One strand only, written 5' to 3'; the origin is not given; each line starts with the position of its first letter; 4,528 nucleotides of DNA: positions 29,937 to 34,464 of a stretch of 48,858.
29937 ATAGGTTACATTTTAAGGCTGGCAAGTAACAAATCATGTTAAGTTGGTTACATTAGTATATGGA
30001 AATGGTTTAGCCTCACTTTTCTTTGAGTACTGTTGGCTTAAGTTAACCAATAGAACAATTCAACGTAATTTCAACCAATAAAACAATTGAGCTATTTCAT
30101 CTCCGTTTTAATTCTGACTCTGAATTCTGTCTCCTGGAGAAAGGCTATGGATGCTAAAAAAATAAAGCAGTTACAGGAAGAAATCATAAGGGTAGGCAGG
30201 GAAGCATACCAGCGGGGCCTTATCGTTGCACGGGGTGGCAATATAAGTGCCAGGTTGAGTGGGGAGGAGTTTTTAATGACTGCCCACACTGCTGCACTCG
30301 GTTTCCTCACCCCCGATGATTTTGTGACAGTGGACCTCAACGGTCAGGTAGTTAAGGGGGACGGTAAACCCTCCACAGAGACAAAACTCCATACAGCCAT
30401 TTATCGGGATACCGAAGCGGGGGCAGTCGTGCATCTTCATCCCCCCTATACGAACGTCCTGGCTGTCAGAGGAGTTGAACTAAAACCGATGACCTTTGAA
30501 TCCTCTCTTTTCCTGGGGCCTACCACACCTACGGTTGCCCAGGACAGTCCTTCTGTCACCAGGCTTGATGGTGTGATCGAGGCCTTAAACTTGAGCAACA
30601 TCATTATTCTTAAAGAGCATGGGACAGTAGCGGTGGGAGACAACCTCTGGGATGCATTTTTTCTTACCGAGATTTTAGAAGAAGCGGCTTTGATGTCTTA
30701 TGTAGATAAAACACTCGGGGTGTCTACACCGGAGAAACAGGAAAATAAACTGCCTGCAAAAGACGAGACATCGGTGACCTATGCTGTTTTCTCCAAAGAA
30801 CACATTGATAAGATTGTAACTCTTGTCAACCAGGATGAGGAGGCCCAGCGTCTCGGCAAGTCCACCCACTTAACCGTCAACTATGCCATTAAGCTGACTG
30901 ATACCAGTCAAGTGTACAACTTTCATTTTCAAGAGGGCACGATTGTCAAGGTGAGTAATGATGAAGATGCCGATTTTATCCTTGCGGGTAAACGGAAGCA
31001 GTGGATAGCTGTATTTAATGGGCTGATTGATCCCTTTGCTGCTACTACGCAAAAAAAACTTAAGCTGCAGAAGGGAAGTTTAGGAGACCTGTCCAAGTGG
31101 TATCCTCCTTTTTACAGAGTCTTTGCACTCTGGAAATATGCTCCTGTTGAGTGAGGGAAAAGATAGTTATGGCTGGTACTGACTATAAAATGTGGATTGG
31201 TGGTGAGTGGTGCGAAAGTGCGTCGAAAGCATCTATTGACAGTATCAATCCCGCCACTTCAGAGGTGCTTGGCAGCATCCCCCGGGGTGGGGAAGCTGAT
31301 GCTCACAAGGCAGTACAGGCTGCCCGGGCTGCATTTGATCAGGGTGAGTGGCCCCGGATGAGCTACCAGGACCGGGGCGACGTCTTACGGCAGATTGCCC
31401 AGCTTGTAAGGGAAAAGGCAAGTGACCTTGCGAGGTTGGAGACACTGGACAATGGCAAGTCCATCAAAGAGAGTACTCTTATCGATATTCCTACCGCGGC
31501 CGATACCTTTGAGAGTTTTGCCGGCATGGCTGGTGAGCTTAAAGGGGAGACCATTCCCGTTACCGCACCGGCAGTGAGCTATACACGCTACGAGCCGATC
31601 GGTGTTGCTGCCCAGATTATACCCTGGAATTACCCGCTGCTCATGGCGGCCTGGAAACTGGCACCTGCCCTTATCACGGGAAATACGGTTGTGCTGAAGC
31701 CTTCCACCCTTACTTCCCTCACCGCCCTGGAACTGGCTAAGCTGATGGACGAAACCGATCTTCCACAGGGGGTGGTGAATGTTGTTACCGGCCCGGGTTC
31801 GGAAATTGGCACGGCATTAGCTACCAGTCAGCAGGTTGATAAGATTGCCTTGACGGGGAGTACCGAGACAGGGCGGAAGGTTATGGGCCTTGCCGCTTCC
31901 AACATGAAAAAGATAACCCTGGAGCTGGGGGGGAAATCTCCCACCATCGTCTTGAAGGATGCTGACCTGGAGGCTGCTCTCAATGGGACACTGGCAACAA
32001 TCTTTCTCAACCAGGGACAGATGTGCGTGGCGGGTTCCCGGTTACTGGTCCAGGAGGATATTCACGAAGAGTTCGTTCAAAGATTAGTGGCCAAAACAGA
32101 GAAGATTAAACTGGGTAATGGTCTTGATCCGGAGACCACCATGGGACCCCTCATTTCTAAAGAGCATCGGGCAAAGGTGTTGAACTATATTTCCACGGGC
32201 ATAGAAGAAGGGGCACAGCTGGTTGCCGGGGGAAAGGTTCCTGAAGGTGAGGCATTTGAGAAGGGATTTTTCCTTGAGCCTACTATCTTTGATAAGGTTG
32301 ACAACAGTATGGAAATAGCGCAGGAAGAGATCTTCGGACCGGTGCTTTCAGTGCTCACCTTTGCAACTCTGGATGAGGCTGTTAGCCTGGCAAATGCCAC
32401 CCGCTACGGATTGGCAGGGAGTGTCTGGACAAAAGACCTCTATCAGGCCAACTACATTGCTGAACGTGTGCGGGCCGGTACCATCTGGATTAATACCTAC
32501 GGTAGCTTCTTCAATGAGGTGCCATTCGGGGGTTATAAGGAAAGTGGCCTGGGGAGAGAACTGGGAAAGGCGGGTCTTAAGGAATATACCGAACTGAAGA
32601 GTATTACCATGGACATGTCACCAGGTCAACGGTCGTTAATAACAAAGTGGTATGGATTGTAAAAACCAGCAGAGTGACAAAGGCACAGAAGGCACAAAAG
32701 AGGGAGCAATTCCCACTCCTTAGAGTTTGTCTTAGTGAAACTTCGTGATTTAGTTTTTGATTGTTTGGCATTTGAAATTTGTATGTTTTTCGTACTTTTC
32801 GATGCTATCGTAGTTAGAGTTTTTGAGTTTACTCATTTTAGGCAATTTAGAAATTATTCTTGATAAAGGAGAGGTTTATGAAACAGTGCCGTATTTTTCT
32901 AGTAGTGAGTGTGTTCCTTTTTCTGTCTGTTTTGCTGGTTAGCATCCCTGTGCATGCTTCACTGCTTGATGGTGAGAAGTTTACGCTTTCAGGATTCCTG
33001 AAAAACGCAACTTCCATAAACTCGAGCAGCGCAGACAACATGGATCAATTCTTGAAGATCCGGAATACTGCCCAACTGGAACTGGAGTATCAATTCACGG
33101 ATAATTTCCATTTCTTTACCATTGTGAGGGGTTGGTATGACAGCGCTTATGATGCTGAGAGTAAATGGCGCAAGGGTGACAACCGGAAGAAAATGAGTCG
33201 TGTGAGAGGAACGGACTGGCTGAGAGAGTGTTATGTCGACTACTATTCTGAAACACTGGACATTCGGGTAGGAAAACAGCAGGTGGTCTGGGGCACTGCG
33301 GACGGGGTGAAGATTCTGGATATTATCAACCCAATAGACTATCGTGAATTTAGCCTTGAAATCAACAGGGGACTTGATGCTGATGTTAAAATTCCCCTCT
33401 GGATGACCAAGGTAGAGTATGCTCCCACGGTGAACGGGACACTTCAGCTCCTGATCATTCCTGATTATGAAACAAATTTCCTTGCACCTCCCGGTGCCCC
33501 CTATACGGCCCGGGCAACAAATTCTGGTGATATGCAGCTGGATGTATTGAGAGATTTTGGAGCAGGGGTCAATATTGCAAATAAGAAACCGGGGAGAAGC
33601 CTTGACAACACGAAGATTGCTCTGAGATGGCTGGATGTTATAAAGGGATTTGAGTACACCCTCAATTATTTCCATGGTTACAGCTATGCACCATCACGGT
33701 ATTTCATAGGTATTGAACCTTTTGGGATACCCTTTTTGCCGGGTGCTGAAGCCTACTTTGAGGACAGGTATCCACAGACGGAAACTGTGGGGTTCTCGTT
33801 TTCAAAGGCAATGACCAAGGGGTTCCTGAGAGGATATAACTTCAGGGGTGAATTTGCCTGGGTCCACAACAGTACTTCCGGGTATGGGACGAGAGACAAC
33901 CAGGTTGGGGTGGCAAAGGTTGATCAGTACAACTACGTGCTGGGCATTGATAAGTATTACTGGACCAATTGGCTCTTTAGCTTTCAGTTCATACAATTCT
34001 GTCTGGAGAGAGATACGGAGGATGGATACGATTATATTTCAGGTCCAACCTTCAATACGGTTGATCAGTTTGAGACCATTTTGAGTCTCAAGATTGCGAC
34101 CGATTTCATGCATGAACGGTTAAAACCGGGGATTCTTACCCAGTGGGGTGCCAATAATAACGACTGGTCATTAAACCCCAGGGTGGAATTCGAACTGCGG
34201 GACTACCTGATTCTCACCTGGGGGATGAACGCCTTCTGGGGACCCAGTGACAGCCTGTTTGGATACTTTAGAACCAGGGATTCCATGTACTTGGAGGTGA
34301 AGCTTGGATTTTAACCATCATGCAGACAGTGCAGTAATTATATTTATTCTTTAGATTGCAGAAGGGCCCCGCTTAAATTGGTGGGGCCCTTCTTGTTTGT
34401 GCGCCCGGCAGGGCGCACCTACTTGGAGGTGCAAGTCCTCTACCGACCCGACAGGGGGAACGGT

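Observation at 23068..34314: DHAP-shunt-like enzyme set embedded with a B12 radical SAM enzyme, an SCP2 fusion and lipid-type export proteins: candidate pathway for a hydrophobic 5'-deoxyadenosyl adduct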

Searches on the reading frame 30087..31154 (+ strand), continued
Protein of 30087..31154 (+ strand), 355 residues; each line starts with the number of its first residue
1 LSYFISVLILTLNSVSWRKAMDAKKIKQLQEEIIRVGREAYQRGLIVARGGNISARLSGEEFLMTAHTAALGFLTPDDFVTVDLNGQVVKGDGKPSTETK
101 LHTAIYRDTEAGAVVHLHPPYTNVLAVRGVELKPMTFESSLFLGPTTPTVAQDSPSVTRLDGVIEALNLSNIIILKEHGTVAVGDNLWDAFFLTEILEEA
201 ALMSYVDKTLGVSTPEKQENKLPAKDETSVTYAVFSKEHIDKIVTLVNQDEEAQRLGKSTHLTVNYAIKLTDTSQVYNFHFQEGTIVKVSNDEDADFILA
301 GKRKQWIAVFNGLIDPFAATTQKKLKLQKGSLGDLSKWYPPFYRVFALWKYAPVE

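Call 51: fold_search(model_id=the predicted structure, library=pdb)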
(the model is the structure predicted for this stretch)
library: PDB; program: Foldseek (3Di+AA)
matches with E <= 10: 389; with E <= 0.001: 106
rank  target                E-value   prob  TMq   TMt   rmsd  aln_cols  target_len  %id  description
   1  2fk5_B                6.1e-15  1.00  0.51  0.86   2.6       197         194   31  Crystal structure of l-fuculose-1-phosphate aldolase from Thermus thermophilus HB8 (released 2007-01-04)
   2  2fk5_A                1.2e-14  1.00  0.51  0.85   2.7       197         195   31  Crystal structure of l-fuculose-1-phosphate aldolase from Thermus thermophilus HB8 (released 2007-01-04)
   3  6btd                  1.8e-14  1.00  0.51  0.83   1.9       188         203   29  Crystal structure of deoxyribose-phosphate aldolase from Bacillus Thuringiensis involved in dispatching the ubiquitous r (released 2018-07-04)
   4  2flf_B                2.6e-14  1.00  0.50  0.85   2.6       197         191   30  Crystal structure of l-fuculose-1-phosphate aldolase from Thermus Thermophilus HB8 (released 2007-01-09)
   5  6btg                  3.1e-14  1.00  0.50  0.80   2.1       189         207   28  Crystal structure of deoxyribose-phosphate aldolase bound with DHAP from Bacillus Thuringiensis (released 2018-07-04)
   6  2flf_A                4.1e-14  1.00  0.49  0.85   2.8       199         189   32  Crystal structure of l-fuculose-1-phosphate aldolase from Thermus Thermophilus HB8 (released 2007-01-09)
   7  6voq                  4.9e-14  1.00  0.50  0.79   2.3       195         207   32  Crystal structure of YgbL, a putative aldolase/epimerase/decarboxylase from Klebsiella pneumoniae (released 2020-02-19)
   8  2irp_B                6.1e-14  1.00  0.47  0.74   3.5       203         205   30  Crystal structure of the l-fuculose-1-phosphate aldolase (aq_1979) from aquifex aeolicus VF5 (released 2007-10-30)
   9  2flf_C                8.2e-14  1.00  0.50  0.86   2.5       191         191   30  Crystal structure of l-fuculose-1-phosphate aldolase from Thermus Thermophilus HB8 (released 2007-01-09)
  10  2flf_H                1.3e-13  1.00  0.49  0.85   2.3       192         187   31  Crystal structure of l-fuculose-1-phosphate aldolase from Thermus Thermophilus HB8 (released 2007-01-09)
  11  2flf_F                1.4e-13  1.00  0.49  0.84   2.5       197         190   30  Crystal structure of l-fuculose-1-phosphate aldolase from Thermus Thermophilus HB8 (released 2007-01-09)
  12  2irp_A                2.2e-13  1.00  0.47  0.74   3.5       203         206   30  Crystal structure of the l-fuculose-1-phosphate aldolase (aq_1979) from aquifex aeolicus VF5 (released 2007-10-30)
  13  6vop                  3.1e-13  1.00  0.49  0.78   2.4       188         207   30  Crystal structure of YgbL, a putative aldolase/epimerase/decarboxylase from Escherichia coli (released 2020-02-19)
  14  4c25                  3.9e-13  1.00  0.50  0.77   2.3       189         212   24  L-fuculose 1-phosphate aldolase (released 2013-12-18)
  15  1jdi_A                4.6e-13  1.00  0.50  0.73   3.4       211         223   22  CRYSTAL STRUCTURE OF L-RIBULOSE-5-PHOSPHATE 4-EPIMERASE (released 2002-01-23)
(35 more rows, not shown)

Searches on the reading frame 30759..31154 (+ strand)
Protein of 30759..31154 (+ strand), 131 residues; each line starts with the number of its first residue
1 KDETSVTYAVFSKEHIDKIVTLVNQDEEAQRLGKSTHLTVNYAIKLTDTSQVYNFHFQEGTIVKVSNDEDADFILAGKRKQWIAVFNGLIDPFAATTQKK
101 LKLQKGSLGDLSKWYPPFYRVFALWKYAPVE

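Call 60: predict_structure(alignment_id=A3)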
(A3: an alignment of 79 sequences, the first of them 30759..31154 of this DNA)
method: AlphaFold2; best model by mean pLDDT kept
length: 131 residues; sequences in the alignment: 79
mean_pLDDT: 93.5   pTM: 0.85
mean pLDDT of the five models: 93.5, 93.1, 91.9, 91.7, 91.2
residues with pLDDT >= 90: 124; 70-90: 2; 50-70: 3; < 50: 2
segments of 3 or more residues with pLDDT < 50: none
pLDDT, mean of each block of 10 residues (from residue 1): 71 96 97 96 97 97 97 97 95 92 94 93 94 92
secondary structure, 60 per line:
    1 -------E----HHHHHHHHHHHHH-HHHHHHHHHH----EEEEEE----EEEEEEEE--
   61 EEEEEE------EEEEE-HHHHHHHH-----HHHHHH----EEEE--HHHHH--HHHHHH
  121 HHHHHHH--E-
elements in order: H13-25 H27-36 E41-46 E51-58 E61-66 E73-77 H79-86 H92-97 E102-105 H108-112 H115-127

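Call 66: fold_search(model_id=the predicted structure, library=pdb)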
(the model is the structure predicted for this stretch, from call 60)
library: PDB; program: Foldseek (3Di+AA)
matches with E <= 10: 623; with E <= 0.001: 30
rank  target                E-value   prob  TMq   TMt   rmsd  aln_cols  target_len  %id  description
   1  1wfr_MODEL_1_A        2.8e-08  1.00  0.78  0.72   3.1       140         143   14  Solution structure of the conserved hypothetical protein TT1886, possibly sterol carrier protein, from Thermus (released 2004-11-26)
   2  2cx7_B                1.5e-07  1.00  0.78  0.79   2.1       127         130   14  Crystal structure of sterol carrier protein 2 (released 2005-12-28)
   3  2cx7_A                3.2e-07  1.00  0.80  0.81   1.8       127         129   14  Crystal structure of sterol carrier protein 2 (released 2005-12-28)
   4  3bn8_B                2.5e-05  1.00  0.61  0.71   5.8       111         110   20  Crystal structure of a putative sterol carrier protein type 2 (af1534) from archaeoglobus fulgidus dsm 4304 at 2.11 A  (released 2007-12-25)
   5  6h6o_A                2.5e-05  1.00  0.59  0.63   4.5       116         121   15  UbiJ-SCP2 Ubiquinone synthesis protein (released 2019-02-13)
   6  6h6o_B                3.9e-05  1.00  0.57  0.63   4.0       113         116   15  UbiJ-SCP2 Ubiquinone synthesis protein (released 2019-02-13)
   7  2yhe_B                7.2e-05  1.00  0.50  0.12   3.1        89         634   16  Structure determination of the stereoselective inverting sec- alkylsulfatase Pisa1 from Pseudomonas sp. (released 2012-05-16)
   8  6h6p_A                7.6e-05  1.00  0.59  0.65   3.5       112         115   14  UbiJ-SCP2 Ubiquinone synthesis protein (released 2019-02-13)
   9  6h6n_A                7.6e-05  1.00  0.59  0.61   4.5       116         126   15  UbiJ-SCP2 Ubiquinone synthesis protein (released 2019-02-13)
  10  6h6n_B                8.1e-05  1.00  0.58  0.64   3.6       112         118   14  UbiJ-SCP2 Ubiquinone synthesis protein (released 2019-02-13)
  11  6h6p_D                8.1e-05  1.00  0.57  0.63   3.8       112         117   15  UbiJ-SCP2 Ubiquinone synthesis protein (released 2019-02-13)
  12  3bn8_A                1.2e-04  1.00  0.61  0.68   5.4       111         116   20  Crystal structure of a putative sterol carrier protein type 2 (af1534) from archaeoglobus fulgidus dsm 4304 at 2.11 A  (released 2007-12-25)
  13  2yhe_A                1.3e-04  1.00  0.50  0.12   3.0        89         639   16  Structure determination of the stereoselective inverting sec- alkylsulfatase Pisa1 from Pseudomonas sp. (released 2012-05-16)
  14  3cnu                  1.4e-04  1.00  0.60  0.70   5.7       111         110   20  Crystal structure of the predicted coding region AF_1534 from Archaeoglobus fulgidus (released 2008-04-15)
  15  4av7_A                1.7e-04  1.00  0.50  0.12   3.0        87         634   17  Structure determination of the double mutant S233Y F250G from the sec- alkyl sulfatase PisA1 (released 2012-12-05)
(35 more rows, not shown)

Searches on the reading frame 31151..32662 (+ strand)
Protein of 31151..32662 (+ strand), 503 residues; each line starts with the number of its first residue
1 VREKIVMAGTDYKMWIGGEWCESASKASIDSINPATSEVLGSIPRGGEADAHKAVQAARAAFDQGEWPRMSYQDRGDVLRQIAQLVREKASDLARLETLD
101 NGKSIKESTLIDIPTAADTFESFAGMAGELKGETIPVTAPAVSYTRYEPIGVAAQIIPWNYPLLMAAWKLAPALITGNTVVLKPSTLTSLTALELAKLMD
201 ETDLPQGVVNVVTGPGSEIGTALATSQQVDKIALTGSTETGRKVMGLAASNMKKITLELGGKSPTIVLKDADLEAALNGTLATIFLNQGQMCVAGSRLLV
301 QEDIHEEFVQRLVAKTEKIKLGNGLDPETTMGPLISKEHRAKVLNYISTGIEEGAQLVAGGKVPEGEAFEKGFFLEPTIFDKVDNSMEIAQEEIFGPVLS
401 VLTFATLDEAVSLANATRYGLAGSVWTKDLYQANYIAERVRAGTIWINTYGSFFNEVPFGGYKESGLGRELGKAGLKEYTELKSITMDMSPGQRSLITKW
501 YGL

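Call 3: search_protein_families(library=pfam, proteins=[window:31151-32662:+], max_evalue=0.01)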
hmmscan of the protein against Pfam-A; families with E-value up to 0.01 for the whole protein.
window:31151-32662:+ (503 aa): 2 families
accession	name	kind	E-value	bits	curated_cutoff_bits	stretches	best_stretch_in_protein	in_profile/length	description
PF00171.27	Aldedh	-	1.3e-185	617.9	23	1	20-485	1-461/461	Aldehyde dehydrogenase family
PF05893.19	LuxC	-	3.1e-08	33.3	21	1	143-319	82-262/401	Acyl-CoA reductase (LuxC)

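Call 4: search_protein_families(library=ncbifam, proteins=[window:31151-32662:+], max_evalue=0.01)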
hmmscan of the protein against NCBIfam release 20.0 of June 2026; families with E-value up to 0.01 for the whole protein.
window:31151-32662:+ (503 aa): 45 families (the best 25 are shown)
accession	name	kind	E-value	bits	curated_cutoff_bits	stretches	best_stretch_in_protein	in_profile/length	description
TIGR01804.1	BADH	equivalog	2.8e-190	632.8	668.6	1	15-483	1-467/467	betaine-aldehyde dehydrogenase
NF009725.0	PRK13252.1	equivalog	3.3e-169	563.4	593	1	11-491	6-483/488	betaine-aldehyde dehydrogenase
NF045736.1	PaDhStyDRhodo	equivalog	8.2e-163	542.3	800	1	13-487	4-477/479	phenylacetaldehyde dehydrogenase StyD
NF045735.1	PaDhStyDPseudo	equivalog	1.5e-154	515.2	850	1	13-487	4-481/483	phenylacetaldehyde dehydrogenase StyD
NF010000.0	PRK13473.1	subfamily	5.5e-150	500.1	615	1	12-488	3-473/475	aminobutyraldehyde dehydrogenase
TIGR02299.1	HpaE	equivalog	6.3e-147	490.1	638.35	1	14-489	3-478/488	5-carboxymethyl-2-hydroxymuconate semialdehyde dehydrogenase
NF050026.1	AcaldDHExaC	equivalog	7.2e-142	473.5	900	1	6-489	10-495/503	acetaldehyde dehydrogenase ExaC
NF007352.0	PRK09847.1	equivalog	1.5e-136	455.8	850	1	9-488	17-492/495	aldehyde dehydrogenase PuuC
NF052305.1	DioxValDhHalo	equivalog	9.2e-134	446.9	750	1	11-486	4-480/483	2,5-dioxovalerate dehydrogenase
NF042993.1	AlphKGSA_gudD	equivalog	1.5e-131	439.5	770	1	11-487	3-480/481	alpha-ketoglutaric semialdehyde dehydrogenase GucD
TIGR03216.1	OH_muco_semi_DH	equivalog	3.2e-131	438.3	693.25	1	13-487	2-479/481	2-hydroxymuconic semialdehyde dehydrogenase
NF007497.0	PRK10090.1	equivalog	4.5e-125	418.1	500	1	9-486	4-476/480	aldehyde dehydrogenase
NF040648.1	lactal_redase_Meth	equivalog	1.7e-124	416.3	650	1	14-487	1-462/463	lactaldehyde dehydrogenase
TIGR01780.1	SSADH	subfamily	4.5e-124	414.7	646.35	1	32-483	2-448/448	succinate-semialdehyde dehydrogenase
NF006916.0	PRK09407.1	equivalog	1.2e-121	406.9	521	1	24-487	31-492/526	succinic semialdehyde dehydrogenase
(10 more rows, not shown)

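Call 72: search_solved_structures(query=window:31151-32662:+, max_evalue=1e-100, show_alignments=0)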
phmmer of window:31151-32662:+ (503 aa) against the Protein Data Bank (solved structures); distinct sequences matched with E-value up to 1e-100: 96 (the best 60 are shown).
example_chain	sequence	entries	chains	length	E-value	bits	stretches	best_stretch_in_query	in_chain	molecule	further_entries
1cw3_A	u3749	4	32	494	4.5e-147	494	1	14-489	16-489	MITOCHONDRIAL ALDEHYDE DEHYDROGENASE | ALDEHYDE DEHYDROGENASE, MITOCHONDRIAL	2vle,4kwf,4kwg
1nzx_A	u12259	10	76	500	4.7e-147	493.9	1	14-489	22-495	Aldehyde dehydrogenase | Aldehyde dehydrogenase, mitochondrial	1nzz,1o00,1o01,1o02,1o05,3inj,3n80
5l13_A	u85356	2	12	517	5.4e-147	493.7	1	14-489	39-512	Aldehyde dehydrogenase, mitochondrial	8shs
1zum_A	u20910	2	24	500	1.7e-146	492.1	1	14-489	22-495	Aldehyde dehydrogenase | Aldehyde dehydrogenase, mitochondrial precursor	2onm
2onn_A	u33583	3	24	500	1.7e-146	492.1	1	14-489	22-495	Aldehyde dehydrogenase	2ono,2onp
4fr8_A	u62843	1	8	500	1.7e-146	492.1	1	14-489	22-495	Aldehyde dehydrogenase, mitochondrial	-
3n81_A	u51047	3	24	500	2.3e-146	491.6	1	14-489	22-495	Aldehyde dehydrogenase, mitochondrial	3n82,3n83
1nzw_A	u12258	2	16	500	1.1e-145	489.4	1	14-489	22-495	Aldehyde dehydrogenase | Aldehyde dehydrogenase, mitochondrial precursor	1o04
8dr9_A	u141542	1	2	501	1.1e-145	489.3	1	14-489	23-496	Aldehyde dehydrogenase, mitochondrial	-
3inl_A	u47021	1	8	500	4.1e-145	487.5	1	14-489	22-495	Aldehyde dehydrogenase, mitochondrial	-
1a4z_A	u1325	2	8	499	2.3e-144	485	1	13-489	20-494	ALDEHYDE DEHYDROGENASE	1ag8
7rad_A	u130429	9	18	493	4.6e-144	484.1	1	13-489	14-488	Aldehyde dehydrogenase X, mitochondrial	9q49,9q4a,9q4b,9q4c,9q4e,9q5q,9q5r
7mjc_A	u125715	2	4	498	4.7e-144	484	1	13-489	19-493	Aldehyde dehydrogenase X, mitochondrial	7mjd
4q92_A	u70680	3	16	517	4.1e-142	477.6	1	12-491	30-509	Betaine aldehyde dehydrogenase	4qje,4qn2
5eyu_A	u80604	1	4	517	1.5e-141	475.8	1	12-491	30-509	Betaine aldehyde dehydrogenase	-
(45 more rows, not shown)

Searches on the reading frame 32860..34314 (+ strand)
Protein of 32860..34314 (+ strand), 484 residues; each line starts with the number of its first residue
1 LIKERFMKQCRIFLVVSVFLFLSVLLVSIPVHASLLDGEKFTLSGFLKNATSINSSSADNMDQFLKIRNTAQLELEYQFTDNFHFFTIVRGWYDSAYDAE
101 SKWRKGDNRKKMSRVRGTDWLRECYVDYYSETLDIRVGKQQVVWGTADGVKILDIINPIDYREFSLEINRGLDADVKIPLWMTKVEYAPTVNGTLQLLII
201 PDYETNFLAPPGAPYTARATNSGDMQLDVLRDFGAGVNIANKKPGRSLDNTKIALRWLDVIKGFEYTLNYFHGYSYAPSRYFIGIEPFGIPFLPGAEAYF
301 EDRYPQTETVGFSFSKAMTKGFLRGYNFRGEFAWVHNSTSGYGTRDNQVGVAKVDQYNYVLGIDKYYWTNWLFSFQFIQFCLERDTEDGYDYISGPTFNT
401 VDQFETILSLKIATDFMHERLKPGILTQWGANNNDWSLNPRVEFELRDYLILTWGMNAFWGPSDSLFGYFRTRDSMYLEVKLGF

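Call 3: search_protein_families(library=pfam, proteins=[window:32860-34314:+], max_evalue=0.01)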
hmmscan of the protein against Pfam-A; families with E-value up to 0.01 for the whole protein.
window:32860-34314:+ (484 aa): 1 family
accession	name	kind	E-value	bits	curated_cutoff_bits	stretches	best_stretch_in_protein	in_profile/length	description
PF06980.17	DUF1302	-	3.6e-21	76.2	23.2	1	67-484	79-541/541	Protein of unknown function (DUF1302)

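Call 4: search_protein_families(library=ncbifam, proteins=[window:32860-34314:+], max_evalue=0.01)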
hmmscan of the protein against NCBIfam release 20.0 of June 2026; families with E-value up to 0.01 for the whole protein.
window:32860-34314:+ (484 aa): 0 families
